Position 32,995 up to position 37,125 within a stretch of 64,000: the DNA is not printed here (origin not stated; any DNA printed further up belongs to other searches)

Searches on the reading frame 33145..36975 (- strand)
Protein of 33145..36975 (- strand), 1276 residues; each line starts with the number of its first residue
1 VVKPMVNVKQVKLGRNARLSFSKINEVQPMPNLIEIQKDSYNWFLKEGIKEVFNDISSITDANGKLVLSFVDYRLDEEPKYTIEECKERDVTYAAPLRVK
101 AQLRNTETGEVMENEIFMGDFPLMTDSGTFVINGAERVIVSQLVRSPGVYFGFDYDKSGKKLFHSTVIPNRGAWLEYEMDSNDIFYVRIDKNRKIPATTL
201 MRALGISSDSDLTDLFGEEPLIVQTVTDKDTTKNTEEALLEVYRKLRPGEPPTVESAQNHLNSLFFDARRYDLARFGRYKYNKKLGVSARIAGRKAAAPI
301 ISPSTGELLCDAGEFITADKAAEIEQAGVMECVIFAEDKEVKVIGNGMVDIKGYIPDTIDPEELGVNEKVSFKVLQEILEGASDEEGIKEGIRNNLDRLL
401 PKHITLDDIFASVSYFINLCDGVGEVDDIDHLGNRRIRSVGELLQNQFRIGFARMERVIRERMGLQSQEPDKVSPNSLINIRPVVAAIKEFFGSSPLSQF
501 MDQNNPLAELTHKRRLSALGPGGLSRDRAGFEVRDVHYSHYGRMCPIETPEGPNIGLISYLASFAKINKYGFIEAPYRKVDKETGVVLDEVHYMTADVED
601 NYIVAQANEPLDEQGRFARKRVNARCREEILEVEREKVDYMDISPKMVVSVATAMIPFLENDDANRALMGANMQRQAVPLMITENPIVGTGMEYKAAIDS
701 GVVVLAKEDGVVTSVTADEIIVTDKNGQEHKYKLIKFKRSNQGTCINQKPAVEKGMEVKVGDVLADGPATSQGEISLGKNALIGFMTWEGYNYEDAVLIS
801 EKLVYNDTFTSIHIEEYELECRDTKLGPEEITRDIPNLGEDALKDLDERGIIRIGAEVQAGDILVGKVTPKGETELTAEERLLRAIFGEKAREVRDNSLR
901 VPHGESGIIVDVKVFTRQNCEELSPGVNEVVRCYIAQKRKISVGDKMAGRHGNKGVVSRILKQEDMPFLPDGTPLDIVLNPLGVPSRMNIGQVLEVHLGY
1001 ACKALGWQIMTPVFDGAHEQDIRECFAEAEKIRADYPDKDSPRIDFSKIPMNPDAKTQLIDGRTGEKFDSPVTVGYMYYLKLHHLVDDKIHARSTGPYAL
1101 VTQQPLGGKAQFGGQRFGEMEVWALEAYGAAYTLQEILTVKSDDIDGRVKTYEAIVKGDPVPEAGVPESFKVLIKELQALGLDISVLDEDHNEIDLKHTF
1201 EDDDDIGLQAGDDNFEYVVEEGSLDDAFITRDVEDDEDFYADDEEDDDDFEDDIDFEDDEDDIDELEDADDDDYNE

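Call 46: search_protein_families(library=pfam, proteins=[window:33145-36975:-], max_evalue=0.00001)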
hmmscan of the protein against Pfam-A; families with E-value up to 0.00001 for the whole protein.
window:33145-36975:- (1276 aa): 6 families
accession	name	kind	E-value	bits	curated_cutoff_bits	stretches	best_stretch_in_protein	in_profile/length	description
PF00562.33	RNA_pol_Rpb2_6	-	9.4e-135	449.9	23.4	1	706-1111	2-373/373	RNA polymerase Rpb2, domain 6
PF04561.19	RNA_pol_Rpb2_2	-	3.7e-31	108.7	21.7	2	145-290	1-150/190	RNA polymerase Rpb2, domain 2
PF04565.21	RNA_pol_Rpb2_3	-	1.3e-28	99.4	21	1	499-567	1-68/68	RNA polymerase Rpb2, domain 3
PF04560.25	RNA_pol_Rpb2_7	-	8.1e-28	97.1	32.1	1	1113-1188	1-86/87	RNA polymerase Rpb2, domain 7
PF10385.14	RNA_pol_Rpb2_45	-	1.7e-26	92.4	28.2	1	577-644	1-66/66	RNA polymerase beta subunit external 1 domain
PF04563.20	RNA_pol_Rpb2_1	-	6.5e-24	85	28.2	1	32-484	1-201/203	RNA polymerase beta subunit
